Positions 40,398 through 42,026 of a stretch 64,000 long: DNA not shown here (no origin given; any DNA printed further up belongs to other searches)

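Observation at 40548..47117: LysR-flanked envelope operon: OsmC, PD40-amidohydrolase and two exported non-canonical LanC-like proteins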

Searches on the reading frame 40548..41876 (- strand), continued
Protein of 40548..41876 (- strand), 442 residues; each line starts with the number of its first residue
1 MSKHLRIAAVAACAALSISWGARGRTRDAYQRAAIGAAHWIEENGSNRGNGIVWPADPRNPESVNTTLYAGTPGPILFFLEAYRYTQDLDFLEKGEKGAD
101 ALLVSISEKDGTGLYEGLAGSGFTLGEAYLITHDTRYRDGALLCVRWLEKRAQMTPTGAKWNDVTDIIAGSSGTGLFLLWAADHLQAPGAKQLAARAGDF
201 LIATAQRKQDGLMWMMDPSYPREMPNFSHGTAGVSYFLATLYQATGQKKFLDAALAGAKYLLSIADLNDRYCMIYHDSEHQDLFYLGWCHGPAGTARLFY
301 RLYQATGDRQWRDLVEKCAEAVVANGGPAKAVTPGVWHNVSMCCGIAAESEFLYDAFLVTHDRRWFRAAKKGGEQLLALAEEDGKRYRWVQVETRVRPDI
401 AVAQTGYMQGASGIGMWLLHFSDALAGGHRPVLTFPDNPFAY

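Call 53: find_encoding_contigs(protein=P0039, flank=9000, max_places=1)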
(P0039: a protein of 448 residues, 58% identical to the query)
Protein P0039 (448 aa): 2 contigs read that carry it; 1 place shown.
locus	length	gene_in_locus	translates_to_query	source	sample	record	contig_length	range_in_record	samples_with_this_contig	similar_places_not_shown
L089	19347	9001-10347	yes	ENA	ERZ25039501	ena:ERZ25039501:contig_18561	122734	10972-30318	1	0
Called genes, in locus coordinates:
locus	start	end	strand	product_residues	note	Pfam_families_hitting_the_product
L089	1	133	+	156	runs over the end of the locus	PF12973:Cupin_7 (weak)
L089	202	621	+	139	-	PF12680:SnoaL_2 (weak)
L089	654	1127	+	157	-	PF07681:DoxX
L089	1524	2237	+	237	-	-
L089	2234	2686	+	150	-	-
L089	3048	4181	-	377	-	PF00072:Response_reg, PF00486:Trans_reg_C, PF00691:OmpA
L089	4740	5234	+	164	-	-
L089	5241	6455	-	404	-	PF00072:Response_reg, PF13487:HD_5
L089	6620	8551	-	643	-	PF00989:PAS, PF08447:PAS_3, PF08448:PAS_4, PF13426:PAS_9, PF08447:PAS_3, PF00989:PAS, PF08448:PAS_4, PF02518:HATPase_c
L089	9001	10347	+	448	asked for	PF03663:Glyco_hydro_76 (faint), PF05147:LANC_like, PF07470:Glyco_hydro_88 (faint), PF07944:Beta-AFase-like_GH127_cat (faint), PF09492:Pec_lyase (faint)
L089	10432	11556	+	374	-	PF00291:PALP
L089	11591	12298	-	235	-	PF00730:HhH-GPD, PF00633:HHH (weak)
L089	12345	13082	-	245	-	PF03301:Trp_dioxygenase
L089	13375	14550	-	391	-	PF00365:PFK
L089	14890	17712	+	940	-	PF03707:MHYT, PF00989:PAS, PF13188:PAS_8, PF08448:PAS_4 (weak), PF13426:PAS_9, PF00512:HisKA, PF02518:HATPase_c, PF00072:Response_reg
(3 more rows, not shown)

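Call 54: find_encoding_contigs(protein=P0056, flank=9000, max_places=1)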
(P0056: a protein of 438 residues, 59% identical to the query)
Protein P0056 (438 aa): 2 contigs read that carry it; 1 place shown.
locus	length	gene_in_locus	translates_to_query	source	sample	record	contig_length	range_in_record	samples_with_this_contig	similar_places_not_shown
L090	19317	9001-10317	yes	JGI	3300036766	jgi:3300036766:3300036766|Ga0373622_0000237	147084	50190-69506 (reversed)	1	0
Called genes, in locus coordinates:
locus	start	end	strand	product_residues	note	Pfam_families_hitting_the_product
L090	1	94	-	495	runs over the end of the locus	PF00072:Response_reg, PF00158:Sigma54_activat, PF01078:Mg_chelatase (faint), PF14532:Sigma54_activ_2, PF07728:AAA_5 (weak), PF25601:AAA_lid_14, PF02954:HTH_8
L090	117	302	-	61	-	-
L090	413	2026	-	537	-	PF00072:Response_reg, PF01590:GAF (weak), PF13185:GAF_2 (faint), PF00512:HisKA, PF02518:HATPase_c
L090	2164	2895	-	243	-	PF00149:Metallophos, PF12850:Metallophos_2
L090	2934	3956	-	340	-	PF00005:ABC_tran, PF08352:oligo_HPY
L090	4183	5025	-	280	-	PF01145:Band_7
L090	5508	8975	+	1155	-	PF01590:GAF, PF13185:GAF_2, PF13492:GAF_3, PF01590:GAF, PF13185:GAF_2, PF13492:GAF_3, PF00990:GGDEF, PF13487:HD_5, +1 more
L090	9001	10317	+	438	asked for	PF07470:Glyco_hydro_88 (faint), PF05147:LANC_like, PF07944:Beta-AFase-like_GH127_cat (faint), PF06662:C5-epim_C (faint), PF09492:Pec_lyase (faint)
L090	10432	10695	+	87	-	-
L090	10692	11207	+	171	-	-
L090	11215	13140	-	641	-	PF02321:OEP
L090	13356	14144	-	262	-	PF25084:LbH_EIF2B (faint), PF25087:GMPPB_C (weak), PF00132:Hexapep, PF13720:Acetyltransf_11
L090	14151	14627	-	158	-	PF22817:ApeP-like, PF07977:FabA, PF22818:ApeI-like, PF13279:4HBT_2 (weak)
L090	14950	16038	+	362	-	PF04389:Peptidase_M28 (weak), PF01546:Peptidase_M20, PF07687:M20_dimer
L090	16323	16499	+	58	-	PF02416:TatA_B_E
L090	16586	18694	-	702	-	PF00009:GTP_EFTU, PF22042:EF-G_D2, PF03144:GTP_EFTU_D2, PF14492:EFG_III, PF16658:RF3_C (weak), PF03764:EFG_IV, PF00679:EFG_C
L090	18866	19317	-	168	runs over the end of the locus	-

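Call 55: find_encoding_contigs(protein=P0072, flank=9000, max_places=1)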
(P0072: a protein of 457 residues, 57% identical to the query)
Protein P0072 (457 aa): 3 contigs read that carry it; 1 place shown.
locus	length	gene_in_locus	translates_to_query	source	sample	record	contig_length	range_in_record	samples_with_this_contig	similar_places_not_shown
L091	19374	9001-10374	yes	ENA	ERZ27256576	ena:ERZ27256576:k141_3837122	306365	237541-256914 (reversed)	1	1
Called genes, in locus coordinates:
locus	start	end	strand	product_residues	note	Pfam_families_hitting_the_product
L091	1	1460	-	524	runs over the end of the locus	-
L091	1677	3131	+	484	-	PF01523:PmbA_TldD_1st, PF19290:PmbA_TldD_2nd, PF19289:PmbA_TldD_3rd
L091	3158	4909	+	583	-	PF00023:Ank (faint), PF12796:Ank_2, PF13606:Ank_3 (faint), PF13637:Ank_4 (faint), PF13857:Ank_5 (faint), PF12796:Ank_2, PF13415:Beta-prop_FBX42 (faint), PF24681:Kelch_KLHDC2_KLHL20_DRC7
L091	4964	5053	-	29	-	-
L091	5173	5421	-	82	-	-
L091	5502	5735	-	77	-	-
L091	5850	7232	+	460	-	PF01523:PmbA_TldD_1st, PF19290:PmbA_TldD_2nd, PF19289:PmbA_TldD_3rd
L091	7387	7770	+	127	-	-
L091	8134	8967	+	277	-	PF17930:LpxI_N, PF06230:LpxI_C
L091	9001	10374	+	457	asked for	PF07470:Glyco_hydro_88 (faint), PF05147:LANC_like, PF06662:C5-epim_C (faint), PF07944:Beta-AFase-like_GH127_cat (faint)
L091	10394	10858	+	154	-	PF05163:DinB (weak), PF12867:DinB_2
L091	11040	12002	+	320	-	PF01408:GFO_IDH_MocA, PF22725:GFO_IDH_MocA_C3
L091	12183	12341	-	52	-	PF00484:Pro_CA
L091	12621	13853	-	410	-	-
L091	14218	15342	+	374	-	PF13103:TonB_2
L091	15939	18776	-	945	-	PF20464:MmeI_N, PF20465:MmeI_hel, PF20473:MmeI_Mtase, PF20466:MmeI_TRD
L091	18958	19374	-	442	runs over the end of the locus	PF16491:Peptidase_M48_N, PF01435:Peptidase_M48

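Call 70: search_protein_representatives(alignment_id=A2)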
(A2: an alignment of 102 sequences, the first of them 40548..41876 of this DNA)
Query: 102 sequences, 439 profile positions. Proteins with E-value up to 0.001 (for the whole library): 10762; up to 1e-10: 4871; up to 1e-30: 690. The best 150 are listed.
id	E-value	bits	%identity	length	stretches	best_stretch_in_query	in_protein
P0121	5.1e-166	568.8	-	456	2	104-437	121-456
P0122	4.1e-156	536.2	-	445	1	5-439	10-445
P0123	6.1e-156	535.6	-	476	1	20-435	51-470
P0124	2.8e-151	520.3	-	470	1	18-437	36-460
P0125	5.2e-151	519.4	-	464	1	17-437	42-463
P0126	1.0e-149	515.1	-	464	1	19-437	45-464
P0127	3.3e-148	510.1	-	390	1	52-437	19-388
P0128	1.7e-146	504.5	-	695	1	19-437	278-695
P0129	1.9e-144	497.7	-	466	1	23-438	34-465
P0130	2.3e-143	494.2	-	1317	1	20-435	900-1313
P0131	1.6e-142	491.4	-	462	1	12-437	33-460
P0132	4.2e-141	486.7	-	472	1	23-437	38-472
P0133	1.7e-140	484.7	-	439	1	16-437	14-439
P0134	3.4e-138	477.1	-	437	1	8-437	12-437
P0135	1.7e-137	474.8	-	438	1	16-438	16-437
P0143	5.4e-132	456.7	-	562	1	12-437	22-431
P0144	1.7e-131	455.1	-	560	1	8-437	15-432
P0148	3.4e-129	447.5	-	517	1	15-438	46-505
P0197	1.0e-113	396.4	-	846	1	20-422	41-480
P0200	2.6e-113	395.1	-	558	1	7-437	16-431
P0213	7.6e-110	383.7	-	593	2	61-437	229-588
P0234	8.0e-104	363.8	-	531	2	243-425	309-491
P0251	3.0e-97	342.2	-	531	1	11-437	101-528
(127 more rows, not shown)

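Call 71: search_protein_families(library=pfam, proteins=[P0130, P0128, P0197, P0143, P0144, P0200, P0213, P0251, P0148, P0234], max_evalue=0.0001)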
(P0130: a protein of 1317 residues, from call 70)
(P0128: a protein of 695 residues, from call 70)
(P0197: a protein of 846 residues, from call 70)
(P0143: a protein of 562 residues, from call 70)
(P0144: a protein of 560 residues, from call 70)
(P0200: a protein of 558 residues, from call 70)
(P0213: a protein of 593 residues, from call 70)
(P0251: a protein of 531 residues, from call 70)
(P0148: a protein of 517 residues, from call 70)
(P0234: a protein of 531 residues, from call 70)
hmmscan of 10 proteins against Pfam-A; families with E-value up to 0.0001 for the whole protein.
P0130 (1317 aa): 2 families
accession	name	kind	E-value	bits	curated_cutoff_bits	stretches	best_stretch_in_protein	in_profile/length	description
PF05147.19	LANC_like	-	2.6e-36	125.4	23.2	1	939-1297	3-337/350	Lanthionine synthetase C-like protein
PF18582.6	HZS_alpha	-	1.7e-35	121.9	26.6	1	530-627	1-98/98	Hydrazine synthase alpha subunit middle domain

P0128 (695 aa): 2 families
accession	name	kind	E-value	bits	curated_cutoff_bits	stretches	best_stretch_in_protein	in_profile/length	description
PF05147.19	LANC_like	-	3.3e-43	148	23.2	1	320-682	5-342/350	Lanthionine synthetase C-like protein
PF07944.18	Beta-AFase-like_GH127_cat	-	1.6e-06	27.9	24.9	0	597-635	173-211/376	Beta-L-arabinofuranosidase, GH127 catalytic domain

P0197 (846 aa): 2 families
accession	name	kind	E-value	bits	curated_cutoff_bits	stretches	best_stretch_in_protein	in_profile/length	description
PF05147.19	LANC_like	-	7.4e-32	110.7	23.2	1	86-480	2-341/350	Lanthionine synthetase C-like protein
PF01120.23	Alpha_L_fucos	-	2.6e-10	40.7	25.2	1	549-617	95-163/345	Alpha-L-fucosidase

P0143 (562 aa): 7 families
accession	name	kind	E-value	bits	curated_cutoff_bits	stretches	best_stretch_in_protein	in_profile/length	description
PF05147.19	LANC_like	-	1.1e-45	156.2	23.2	1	70-415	4-339/350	Lanthionine synthetase C-like protein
PF03663.20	Glyco_hydro_76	-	1.6e-11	44.8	25.9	1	196-328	115-252/366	Glycosyl hydrolase family 76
PF07944.18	Beta-AFase-like_GH127_cat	-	7.5e-11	42.1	24.9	0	84-144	134-198/376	Beta-L-arabinofuranosidase, GH127 catalytic domain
PF07470.19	Glyco_hydro_88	-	2.9e-10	40.1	26.6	0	84-169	38-121/352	Glycosyl Hydrolase Family 88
PF06662.19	C5-epim_C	-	9.2e-07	29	23.3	0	352-400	34-79/188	D-glucuronyl C5-epimerase C-terminus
PF09492.16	Pec_lyase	-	2.4e-06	27.5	22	0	61-109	28-73/292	Pectic acid lyase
PF07705.17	CARDB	-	2.5e-06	28.1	22.7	1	445-548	9-97/101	CARDB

P0144 (560 aa): 5 families
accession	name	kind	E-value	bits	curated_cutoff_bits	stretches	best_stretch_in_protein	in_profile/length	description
PF05147.19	LANC_like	-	4.7e-43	147.6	23.2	1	66-416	3-339/350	Lanthionine synthetase C-like protein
PF07944.18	Beta-AFase-like_GH127_cat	-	1.2e-09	38.1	24.9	0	308-383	138-211/376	Beta-L-arabinofuranosidase, GH127 catalytic domain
PF09492.16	Pec_lyase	-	1.6e-06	28.1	22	0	240-273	46-79/292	Pectic acid lyase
PF07470.19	Glyco_hydro_88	-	2.9e-06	26.9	26.6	0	287-381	23-108/352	Glycosyl Hydrolase Family 88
PF03663.20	Glyco_hydro_76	-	5e-06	26.7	25.9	1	210-334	133-258/366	Glycosyl hydrolase family 76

P0200 (558 aa): 3 families
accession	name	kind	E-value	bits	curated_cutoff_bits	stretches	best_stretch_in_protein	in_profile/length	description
PF05147.19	LANC_like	-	6.4e-41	140.5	23.2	1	68-422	3-345/350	Lanthionine synthetase C-like protein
PF07705.17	CARDB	-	4.6e-08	33.6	22.7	1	450-547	14-97/101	CARDB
PF07944.18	Beta-AFase-like_GH127_cat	-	1.9e-05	24.3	24.9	0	289-322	169-202/376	Beta-L-arabinofuranosidase, GH127 catalytic domain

P0213 (593 aa): 3 families
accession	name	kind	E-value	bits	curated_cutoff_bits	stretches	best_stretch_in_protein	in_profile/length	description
PF05147.19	LANC_like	-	1.2e-39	136.4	23.2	1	230-579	6-346/350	Lanthionine synthetase C-like protein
PF07944.18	Beta-AFase-like_GH127_cat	-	1.8e-08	34.3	24.9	0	490-544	173-227/376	Beta-L-arabinofuranosidase, GH127 catalytic domain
PF07470.19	Glyco_hydro_88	-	3.2e-07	30.1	26.6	0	435-537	27-119/352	Glycosyl Hydrolase Family 88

P0251 (531 aa): 1 family
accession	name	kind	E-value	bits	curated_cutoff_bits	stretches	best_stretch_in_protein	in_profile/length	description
PF05147.19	LANC_like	-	5.1e-45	154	23.2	1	151-496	4-335/350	Lanthionine synthetase C-like protein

P0148 (517 aa): 1 family
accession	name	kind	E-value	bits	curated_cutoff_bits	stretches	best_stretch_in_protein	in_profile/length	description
PF05147.19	LANC_like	-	3.7e-32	111.7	23.2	1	102-480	3-338/350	Lanthionine synthetase C-like protein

P0234 (531 aa): 1 family
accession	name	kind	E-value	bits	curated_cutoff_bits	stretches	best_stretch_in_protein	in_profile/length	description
PF05147.19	LANC_like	-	1.3e-23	83.7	23.2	1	72-483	3-336/350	Lanthionine synthetase C-like protein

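Call 80: search_protein_families(library=pfam, proteins=[L050:1441-2880:+, L050:3077-5029:+, L050:5771-7093:+, L050:11312-12064:+, L050:12057-13586:+, L020:5565-7784:+, L010:7699-8808:-, L012:11309-12067:+, L020:14835-16235:-], max_evalue=0.001)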
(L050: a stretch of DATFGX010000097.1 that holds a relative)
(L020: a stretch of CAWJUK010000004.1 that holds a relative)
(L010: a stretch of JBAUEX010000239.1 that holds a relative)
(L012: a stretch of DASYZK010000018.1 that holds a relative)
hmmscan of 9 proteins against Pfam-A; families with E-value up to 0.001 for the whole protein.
L050:1441-2880:+ (480 aa): 2 families
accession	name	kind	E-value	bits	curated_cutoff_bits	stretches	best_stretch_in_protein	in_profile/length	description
PF13520.12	AA_permease_2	-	1.8e-58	198.9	27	1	12-438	1-407/427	Amino acid permease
PF00324.27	AA_permease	-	9.3e-35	120.6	24.6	1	18-457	3-457/470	Amino acid permease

L050:3077-5029:+ (651 aa): 2 families
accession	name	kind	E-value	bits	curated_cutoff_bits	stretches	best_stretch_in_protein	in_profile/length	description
PF08530.16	PepX_C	-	1.4e-49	169.4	22.5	1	402-644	1-216/217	X-Pro dipeptidyl-peptidase C-terminal non-catalytic domain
PF02129.25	Peptidase_S15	-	7.9e-39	134.3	23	1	62-362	1-261/262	X-Pro dipeptidyl-peptidase (S15 family)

L050:5771-7093:+ (441 aa): 2 families
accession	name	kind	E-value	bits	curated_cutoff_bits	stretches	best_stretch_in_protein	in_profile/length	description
PF01979.26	Amidohydro_1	-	1e-27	97.7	25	1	95-439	1-345/345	Amidohydrolase family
PF07969.17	Amidohydro_3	-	1.2e-16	61.7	29.7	1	125-439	163-471/472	Amidohydrolase family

L050:11312-12064:+ (251 aa): 0 families

L050:12057-13586:+ (510 aa): 1 family
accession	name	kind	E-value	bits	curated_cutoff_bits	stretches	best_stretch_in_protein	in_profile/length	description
PF01565.28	FAD_binding_4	-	1.7e-09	37.9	26.4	1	54-189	10-136/139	FAD binding domain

L020:5565-7784:+ (740 aa): 3 families
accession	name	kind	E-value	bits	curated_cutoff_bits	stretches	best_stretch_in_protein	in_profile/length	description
PF03572.23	Peptidase_S41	-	9.5e-19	68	24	1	549-714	2-165/165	Peptidase family S41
PF17820.7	PDZ_6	-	0.0001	22.4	27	0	457-498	13-53/54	PDZ domain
PF13180.12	PDZ_2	-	0.0005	20.7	27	0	435-499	5-69/80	PDZ domain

L010:7699-8808:- (370 aa): 1 family
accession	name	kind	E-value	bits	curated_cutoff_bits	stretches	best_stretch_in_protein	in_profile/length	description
PF00392.27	GntR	-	1.2e-14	54.1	27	1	47-110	1-64/64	Bacterial regulatory proteins, gntR family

L012:11309-12067:+ (253 aa): 0 families

L020:14835-16235:- (467 aa): 0 families
